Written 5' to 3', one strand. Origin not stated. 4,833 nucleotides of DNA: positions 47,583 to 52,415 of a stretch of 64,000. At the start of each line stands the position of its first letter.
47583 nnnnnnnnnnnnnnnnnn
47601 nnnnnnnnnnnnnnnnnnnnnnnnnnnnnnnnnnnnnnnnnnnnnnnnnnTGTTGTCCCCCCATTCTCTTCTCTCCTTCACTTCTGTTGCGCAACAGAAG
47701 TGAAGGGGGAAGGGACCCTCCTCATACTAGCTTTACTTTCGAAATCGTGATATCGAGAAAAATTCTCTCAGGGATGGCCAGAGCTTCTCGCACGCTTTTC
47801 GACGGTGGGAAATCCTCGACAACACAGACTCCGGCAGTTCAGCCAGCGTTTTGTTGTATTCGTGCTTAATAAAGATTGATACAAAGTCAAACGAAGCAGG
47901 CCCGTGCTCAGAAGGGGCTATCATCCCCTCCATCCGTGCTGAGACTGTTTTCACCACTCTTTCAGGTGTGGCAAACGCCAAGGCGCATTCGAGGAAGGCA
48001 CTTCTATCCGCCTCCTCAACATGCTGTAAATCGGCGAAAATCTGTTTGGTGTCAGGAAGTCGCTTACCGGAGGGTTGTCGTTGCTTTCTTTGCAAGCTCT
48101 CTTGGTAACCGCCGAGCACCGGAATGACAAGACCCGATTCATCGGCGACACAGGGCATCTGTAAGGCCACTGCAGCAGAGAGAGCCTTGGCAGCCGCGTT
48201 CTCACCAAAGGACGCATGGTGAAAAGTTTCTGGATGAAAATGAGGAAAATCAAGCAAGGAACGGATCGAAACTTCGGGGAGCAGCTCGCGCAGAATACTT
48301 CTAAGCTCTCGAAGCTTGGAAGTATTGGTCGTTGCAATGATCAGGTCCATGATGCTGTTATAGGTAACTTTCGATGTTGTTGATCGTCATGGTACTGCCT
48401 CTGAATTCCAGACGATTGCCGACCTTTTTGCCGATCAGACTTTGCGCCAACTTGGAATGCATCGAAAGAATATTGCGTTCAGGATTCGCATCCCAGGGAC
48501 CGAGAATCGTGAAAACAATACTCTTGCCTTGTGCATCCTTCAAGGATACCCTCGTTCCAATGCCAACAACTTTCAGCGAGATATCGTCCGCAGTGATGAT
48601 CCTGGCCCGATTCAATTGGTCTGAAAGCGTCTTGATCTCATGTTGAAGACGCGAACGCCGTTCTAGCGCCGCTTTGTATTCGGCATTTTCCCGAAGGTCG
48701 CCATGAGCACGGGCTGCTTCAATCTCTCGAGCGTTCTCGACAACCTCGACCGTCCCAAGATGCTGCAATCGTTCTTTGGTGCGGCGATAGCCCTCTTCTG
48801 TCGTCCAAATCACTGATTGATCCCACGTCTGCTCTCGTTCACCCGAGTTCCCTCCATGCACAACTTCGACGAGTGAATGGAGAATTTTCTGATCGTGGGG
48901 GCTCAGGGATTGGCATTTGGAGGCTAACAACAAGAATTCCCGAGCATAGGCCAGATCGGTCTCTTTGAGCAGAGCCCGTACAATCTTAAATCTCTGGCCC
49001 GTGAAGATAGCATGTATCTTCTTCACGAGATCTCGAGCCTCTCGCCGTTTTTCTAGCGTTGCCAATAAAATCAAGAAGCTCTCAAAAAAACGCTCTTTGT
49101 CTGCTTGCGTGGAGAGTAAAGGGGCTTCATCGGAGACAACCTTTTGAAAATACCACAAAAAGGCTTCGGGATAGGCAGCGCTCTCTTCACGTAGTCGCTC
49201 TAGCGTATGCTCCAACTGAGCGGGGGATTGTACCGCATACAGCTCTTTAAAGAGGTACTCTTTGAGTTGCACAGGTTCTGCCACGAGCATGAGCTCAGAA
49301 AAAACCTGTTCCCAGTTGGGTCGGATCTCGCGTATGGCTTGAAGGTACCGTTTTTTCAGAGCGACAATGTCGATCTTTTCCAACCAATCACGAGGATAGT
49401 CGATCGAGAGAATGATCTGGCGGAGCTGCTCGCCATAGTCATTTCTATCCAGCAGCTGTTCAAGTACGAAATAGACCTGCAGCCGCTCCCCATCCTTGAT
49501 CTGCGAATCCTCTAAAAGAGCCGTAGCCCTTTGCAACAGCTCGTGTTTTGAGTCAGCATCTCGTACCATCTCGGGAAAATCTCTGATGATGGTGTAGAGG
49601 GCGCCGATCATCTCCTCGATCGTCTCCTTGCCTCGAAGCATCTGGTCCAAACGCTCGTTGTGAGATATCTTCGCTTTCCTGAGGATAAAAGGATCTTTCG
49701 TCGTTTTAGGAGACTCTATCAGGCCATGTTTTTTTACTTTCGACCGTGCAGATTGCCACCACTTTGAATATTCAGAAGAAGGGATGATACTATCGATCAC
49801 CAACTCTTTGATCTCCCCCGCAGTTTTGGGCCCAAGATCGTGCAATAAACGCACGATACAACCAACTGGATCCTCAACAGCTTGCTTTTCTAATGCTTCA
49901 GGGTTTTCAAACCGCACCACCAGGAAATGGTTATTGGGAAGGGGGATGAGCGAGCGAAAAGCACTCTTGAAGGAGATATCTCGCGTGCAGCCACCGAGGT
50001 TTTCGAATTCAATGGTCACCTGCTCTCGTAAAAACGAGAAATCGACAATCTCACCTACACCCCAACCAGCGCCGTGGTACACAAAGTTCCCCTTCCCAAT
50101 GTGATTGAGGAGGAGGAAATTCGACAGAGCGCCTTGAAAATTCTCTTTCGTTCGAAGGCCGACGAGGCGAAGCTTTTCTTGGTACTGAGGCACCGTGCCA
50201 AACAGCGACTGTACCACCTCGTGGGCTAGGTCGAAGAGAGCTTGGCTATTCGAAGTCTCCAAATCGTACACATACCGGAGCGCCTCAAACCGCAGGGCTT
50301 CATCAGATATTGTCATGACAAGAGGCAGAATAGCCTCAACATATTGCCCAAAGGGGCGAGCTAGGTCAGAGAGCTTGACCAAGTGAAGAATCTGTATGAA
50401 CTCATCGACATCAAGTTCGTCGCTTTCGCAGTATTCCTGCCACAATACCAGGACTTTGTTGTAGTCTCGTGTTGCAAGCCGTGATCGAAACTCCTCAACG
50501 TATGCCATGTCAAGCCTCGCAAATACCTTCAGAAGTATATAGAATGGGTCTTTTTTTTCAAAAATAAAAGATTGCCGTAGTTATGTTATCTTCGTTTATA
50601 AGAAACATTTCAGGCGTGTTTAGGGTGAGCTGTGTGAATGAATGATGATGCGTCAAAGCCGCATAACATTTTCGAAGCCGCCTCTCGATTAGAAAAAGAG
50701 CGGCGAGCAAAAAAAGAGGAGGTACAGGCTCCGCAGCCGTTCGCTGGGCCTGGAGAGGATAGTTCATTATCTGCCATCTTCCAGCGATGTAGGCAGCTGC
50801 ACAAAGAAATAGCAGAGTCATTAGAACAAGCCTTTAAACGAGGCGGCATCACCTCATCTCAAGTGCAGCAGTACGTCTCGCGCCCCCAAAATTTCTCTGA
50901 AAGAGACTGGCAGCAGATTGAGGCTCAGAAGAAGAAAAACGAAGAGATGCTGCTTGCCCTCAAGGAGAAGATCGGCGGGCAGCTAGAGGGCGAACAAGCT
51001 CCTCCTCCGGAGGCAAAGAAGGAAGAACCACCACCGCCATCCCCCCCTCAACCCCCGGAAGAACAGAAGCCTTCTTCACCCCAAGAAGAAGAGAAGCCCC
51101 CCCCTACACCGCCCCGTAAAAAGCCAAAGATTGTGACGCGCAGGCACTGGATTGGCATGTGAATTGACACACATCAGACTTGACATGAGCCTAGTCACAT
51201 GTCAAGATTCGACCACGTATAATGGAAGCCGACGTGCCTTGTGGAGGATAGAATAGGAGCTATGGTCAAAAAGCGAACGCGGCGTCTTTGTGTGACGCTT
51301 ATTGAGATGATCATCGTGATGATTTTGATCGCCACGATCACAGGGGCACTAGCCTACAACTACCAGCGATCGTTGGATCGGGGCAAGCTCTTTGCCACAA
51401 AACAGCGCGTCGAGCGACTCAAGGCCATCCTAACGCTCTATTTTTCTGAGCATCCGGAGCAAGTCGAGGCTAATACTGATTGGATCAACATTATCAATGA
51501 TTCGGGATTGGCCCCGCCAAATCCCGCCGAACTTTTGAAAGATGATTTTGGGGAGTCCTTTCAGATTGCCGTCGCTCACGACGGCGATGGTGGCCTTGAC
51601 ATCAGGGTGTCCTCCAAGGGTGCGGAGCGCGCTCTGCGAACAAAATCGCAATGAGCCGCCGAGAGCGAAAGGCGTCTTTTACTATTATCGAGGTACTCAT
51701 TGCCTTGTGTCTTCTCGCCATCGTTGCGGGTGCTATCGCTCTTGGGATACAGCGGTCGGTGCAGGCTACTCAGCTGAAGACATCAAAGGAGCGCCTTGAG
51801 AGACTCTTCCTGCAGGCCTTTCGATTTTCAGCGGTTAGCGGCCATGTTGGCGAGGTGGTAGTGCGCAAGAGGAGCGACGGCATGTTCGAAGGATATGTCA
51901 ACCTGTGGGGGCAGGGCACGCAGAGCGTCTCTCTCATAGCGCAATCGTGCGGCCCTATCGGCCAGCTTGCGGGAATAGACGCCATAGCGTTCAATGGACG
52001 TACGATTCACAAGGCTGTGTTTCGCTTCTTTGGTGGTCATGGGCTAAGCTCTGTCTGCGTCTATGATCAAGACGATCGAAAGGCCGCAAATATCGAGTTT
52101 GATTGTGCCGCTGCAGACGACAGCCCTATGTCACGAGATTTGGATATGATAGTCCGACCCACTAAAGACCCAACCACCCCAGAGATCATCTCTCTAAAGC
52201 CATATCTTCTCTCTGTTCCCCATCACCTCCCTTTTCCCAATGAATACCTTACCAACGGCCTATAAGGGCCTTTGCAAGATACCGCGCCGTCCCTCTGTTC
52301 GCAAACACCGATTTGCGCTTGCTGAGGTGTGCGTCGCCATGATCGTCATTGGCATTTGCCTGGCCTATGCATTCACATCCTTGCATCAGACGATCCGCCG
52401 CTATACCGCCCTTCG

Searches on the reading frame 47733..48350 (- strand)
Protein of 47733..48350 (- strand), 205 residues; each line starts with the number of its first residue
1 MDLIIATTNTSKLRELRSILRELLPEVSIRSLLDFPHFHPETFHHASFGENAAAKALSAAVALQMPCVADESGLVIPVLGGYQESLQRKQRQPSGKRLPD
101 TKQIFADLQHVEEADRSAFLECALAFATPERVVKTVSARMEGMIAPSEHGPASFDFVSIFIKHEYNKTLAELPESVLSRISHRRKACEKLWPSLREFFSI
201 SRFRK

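Call 45: search_protein_families(library=pfam, proteins=[window:47733-48350:-], max_evalue=0.01)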
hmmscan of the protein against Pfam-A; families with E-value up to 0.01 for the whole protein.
window:47733-48350:- (205 aa): 1 family
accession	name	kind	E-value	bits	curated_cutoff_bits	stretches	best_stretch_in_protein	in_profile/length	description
PF01725.21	Ham1p_like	-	9.8e-34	117.3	22.5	1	3-191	1-184/186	Ham1 family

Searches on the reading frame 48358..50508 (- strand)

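Call 15: search_protein_families(library=pfam, proteins=[window:48358-50508:-])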
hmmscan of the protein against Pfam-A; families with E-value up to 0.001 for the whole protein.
window:48358-50508:- (716 aa): 2 families
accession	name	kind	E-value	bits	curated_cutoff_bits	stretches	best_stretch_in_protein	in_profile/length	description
PF03449.20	GreA_GreB_N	-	6.7e-22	77.9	24.5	1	567-637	1-71/71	Transcription elongation factor, N-terminal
PF01272.25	GreA_GreB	-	5.8e-15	55.5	26.9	1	646-706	4-65/77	Transcription elongation factor, GreA/GreB, C-term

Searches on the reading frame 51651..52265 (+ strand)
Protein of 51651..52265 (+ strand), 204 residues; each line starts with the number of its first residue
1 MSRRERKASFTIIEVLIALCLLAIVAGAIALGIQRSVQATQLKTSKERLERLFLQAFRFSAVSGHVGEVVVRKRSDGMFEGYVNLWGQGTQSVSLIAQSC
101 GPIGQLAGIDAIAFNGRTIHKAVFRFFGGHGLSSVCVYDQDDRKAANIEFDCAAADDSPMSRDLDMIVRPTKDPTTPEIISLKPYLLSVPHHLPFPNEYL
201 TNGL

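Call 46: search_protein_families(library=pfam, proteins=[window:51651-52265:+], max_evalue=0.01)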
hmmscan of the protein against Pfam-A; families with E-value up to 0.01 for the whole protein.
window:51651-52265:+ (204 aa): 1 family
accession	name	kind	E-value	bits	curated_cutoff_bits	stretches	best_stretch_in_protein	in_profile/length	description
PF07963.17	N_methyl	-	0.00023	21.1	21.2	1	6-29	3-26/27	Prokaryotic N-terminal methylation motif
